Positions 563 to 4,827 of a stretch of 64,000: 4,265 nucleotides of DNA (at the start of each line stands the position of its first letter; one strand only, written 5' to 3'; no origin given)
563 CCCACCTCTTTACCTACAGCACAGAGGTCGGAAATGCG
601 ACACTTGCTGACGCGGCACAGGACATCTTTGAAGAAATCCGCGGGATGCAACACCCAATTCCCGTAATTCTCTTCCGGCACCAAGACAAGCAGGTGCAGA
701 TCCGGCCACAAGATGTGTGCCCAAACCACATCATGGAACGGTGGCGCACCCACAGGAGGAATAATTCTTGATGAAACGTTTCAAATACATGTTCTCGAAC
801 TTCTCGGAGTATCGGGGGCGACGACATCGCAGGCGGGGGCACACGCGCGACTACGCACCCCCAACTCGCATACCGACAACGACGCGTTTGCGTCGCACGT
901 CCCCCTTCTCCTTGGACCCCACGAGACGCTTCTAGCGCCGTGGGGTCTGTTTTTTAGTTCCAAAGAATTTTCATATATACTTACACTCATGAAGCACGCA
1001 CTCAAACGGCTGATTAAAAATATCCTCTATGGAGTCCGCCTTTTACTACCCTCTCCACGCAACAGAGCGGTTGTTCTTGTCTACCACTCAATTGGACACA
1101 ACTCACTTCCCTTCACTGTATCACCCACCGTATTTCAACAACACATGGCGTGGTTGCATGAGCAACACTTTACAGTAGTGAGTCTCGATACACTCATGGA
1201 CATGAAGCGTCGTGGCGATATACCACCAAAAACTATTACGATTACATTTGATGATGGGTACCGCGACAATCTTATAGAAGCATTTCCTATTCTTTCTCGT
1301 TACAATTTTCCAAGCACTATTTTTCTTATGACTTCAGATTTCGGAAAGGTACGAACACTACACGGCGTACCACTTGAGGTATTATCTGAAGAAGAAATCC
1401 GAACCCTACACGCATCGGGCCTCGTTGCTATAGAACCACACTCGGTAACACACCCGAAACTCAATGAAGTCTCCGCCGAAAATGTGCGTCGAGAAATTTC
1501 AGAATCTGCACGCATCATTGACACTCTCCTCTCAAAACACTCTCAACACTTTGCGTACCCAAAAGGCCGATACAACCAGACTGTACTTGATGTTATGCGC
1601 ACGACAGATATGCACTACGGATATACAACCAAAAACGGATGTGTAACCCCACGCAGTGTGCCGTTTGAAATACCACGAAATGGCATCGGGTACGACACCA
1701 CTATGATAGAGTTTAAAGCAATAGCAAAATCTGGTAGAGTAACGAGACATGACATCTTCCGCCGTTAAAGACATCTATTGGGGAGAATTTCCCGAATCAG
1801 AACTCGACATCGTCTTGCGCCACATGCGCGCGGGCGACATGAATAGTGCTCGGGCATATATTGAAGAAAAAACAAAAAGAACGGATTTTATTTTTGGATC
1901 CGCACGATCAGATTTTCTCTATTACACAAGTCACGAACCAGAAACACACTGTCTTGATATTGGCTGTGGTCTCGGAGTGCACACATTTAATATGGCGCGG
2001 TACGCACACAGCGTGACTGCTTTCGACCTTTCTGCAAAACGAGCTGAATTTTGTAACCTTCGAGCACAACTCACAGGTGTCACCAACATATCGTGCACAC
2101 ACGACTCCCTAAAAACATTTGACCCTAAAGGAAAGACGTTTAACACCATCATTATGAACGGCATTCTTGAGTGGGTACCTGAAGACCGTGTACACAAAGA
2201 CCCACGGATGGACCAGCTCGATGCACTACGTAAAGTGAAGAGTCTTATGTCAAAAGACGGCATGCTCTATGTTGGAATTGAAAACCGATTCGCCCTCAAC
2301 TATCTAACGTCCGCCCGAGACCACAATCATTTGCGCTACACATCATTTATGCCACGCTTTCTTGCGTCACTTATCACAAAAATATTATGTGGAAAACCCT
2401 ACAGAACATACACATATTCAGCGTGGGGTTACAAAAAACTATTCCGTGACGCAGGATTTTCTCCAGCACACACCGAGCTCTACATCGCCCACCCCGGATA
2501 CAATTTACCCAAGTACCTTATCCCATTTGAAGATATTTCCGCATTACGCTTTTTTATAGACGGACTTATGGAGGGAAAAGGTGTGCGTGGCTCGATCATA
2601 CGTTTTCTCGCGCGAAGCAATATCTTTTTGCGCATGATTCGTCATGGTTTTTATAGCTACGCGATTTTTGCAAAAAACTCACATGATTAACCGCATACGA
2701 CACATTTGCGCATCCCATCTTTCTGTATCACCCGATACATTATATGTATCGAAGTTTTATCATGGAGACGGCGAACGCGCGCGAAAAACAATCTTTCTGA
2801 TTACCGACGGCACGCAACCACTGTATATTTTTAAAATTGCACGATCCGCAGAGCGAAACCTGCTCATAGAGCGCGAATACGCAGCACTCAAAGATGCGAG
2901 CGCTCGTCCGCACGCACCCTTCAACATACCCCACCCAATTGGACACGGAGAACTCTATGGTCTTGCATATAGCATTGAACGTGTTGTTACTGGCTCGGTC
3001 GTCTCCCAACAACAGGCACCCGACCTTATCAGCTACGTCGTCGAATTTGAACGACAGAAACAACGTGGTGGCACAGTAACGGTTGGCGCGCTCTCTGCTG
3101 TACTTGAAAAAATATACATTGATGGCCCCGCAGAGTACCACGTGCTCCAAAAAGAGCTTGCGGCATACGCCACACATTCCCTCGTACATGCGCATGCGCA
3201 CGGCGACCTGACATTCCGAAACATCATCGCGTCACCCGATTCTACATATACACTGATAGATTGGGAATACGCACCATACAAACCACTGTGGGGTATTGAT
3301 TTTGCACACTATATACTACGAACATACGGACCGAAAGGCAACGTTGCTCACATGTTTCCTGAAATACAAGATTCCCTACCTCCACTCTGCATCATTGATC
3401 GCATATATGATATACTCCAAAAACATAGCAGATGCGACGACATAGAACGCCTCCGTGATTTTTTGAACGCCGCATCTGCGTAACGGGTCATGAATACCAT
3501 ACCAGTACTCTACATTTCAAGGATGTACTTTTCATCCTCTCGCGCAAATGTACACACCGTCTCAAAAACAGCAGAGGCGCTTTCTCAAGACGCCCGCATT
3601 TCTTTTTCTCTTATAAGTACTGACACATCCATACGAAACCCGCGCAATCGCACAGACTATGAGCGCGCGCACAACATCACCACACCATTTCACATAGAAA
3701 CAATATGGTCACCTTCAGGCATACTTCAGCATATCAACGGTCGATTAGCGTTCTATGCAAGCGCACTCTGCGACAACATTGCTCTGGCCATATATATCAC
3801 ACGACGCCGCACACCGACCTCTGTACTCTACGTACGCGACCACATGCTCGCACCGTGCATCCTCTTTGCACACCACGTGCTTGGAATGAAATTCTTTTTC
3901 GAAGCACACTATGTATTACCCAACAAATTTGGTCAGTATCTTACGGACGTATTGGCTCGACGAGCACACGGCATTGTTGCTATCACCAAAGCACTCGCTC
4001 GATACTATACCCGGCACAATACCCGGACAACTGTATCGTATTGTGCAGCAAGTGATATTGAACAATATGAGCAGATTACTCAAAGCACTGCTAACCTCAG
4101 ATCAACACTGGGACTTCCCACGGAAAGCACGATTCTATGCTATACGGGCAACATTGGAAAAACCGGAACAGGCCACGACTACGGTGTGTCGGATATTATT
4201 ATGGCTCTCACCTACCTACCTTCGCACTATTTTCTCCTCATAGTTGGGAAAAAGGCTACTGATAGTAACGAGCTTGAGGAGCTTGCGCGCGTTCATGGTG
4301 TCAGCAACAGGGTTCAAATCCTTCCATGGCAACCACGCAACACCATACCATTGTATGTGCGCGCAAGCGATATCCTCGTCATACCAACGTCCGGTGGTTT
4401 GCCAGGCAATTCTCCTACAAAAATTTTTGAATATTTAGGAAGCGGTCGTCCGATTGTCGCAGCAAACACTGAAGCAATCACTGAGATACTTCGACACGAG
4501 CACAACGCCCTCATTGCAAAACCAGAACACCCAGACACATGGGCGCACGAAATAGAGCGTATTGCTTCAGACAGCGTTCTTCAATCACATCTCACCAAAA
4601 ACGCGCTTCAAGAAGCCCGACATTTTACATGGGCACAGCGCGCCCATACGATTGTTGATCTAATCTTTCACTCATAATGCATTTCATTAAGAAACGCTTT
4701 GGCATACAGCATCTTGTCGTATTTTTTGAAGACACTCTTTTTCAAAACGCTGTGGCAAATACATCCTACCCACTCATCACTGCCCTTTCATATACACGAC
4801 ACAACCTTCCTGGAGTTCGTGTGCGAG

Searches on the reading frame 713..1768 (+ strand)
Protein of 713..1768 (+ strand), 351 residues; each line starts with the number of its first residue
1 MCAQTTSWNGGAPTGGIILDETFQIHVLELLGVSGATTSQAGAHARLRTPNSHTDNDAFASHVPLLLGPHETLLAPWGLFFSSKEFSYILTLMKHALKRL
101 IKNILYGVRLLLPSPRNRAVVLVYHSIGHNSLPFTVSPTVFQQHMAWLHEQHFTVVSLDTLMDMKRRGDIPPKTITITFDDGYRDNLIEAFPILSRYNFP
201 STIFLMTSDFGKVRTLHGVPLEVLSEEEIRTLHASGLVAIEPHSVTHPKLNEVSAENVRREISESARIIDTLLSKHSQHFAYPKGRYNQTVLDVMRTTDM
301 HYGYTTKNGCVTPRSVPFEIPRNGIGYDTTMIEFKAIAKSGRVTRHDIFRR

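Call 54: search_protein_families(library=pfam, proteins=[window:713-1768:+], max_evalue=0.001)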
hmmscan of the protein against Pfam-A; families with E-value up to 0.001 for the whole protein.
window:713-1768:+ (351 aa): 1 family
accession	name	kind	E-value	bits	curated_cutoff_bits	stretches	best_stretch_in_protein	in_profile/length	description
PF01522.26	Polysacc_deac_1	-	8.9e-26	90.7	23.1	1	170-302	4-123/124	Polysaccharide deacetylase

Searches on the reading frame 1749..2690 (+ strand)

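Call 54: search_protein_families(library=pfam, proteins=[window:1749-2690:+], max_evalue=0.001)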
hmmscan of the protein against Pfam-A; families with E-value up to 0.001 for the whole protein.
window:1749-2690:+ (313 aa): 7 families
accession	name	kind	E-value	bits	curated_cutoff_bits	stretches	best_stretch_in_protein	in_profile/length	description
PF13649.12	Methyltransf_25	-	6e-11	43.3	27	1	69-148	2-82/97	Methyltransferase domain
PF13847.12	Methyltransf_31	-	1.7e-09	38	27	1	64-175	3-109/145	Methyltransferase domain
PF08241.18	Methyltransf_11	-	7.4e-09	36.6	21.2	1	69-174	1-94/95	Methyltransferase domain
PF13489.12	Methyltransf_23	-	3.6e-08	33.7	27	1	62-238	20-160/164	Methyltransferase domain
PF08242.18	Methyltransf_12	-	1.4e-07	32.6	30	1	69-173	1-98/98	Methyltransferase domain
PF05175.20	MTS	-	6.1e-05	23.2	23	1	64-137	31-105/170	Methyltransferase small domain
PF05401.17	NodS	-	0.00034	20.9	24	0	66-176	45-145/201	Nodulation protein S (NodS)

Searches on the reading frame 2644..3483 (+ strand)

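Call 54: search_protein_families(library=pfam, proteins=[window:2644-3483:+], max_evalue=0.001)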
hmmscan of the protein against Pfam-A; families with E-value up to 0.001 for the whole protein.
window:2644-3483:+ (279 aa): 2 families
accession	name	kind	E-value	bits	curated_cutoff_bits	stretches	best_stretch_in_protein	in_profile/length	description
PF01636.29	APH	-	9.9e-07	29.2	23.2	1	49-216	13-203/239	Phosphotransferase enzyme family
PF01633.27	Choline_kinase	-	7e-05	22.7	29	1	184-224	164-204/300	Choline/ethanolamine kinase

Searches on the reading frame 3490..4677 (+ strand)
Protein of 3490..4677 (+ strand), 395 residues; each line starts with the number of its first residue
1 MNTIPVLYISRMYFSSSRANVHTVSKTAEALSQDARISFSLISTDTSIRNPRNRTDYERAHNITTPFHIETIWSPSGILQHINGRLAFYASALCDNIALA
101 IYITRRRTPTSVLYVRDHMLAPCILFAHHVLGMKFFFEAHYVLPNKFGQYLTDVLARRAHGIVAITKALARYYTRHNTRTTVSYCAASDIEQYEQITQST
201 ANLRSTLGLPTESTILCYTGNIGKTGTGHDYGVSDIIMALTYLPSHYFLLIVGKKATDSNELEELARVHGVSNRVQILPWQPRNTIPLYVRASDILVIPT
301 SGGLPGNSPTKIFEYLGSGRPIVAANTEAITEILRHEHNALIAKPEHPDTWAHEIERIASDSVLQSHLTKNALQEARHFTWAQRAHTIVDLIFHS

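Call 54: search_protein_families(library=pfam, proteins=[window:3490-4677:+], max_evalue=0.001)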
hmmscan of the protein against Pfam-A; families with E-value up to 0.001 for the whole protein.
window:3490-4677:+ (395 aa): 3 families
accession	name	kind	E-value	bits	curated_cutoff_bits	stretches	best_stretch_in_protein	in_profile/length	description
PF13692.12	Glyco_trans_1_4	-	3.4e-18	66.7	27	1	215-361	3-142/142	Glycosyl transferases group 1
PF00534.26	Glycos_transf_1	-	1.1e-17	64.6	26.4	1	206-372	8-169/172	Glycosyl transferases group 1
PF13524.12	Glyco_trans_1_2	-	7.7e-08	32.8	25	1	267-389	18-143/144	Glycosyl transferase-like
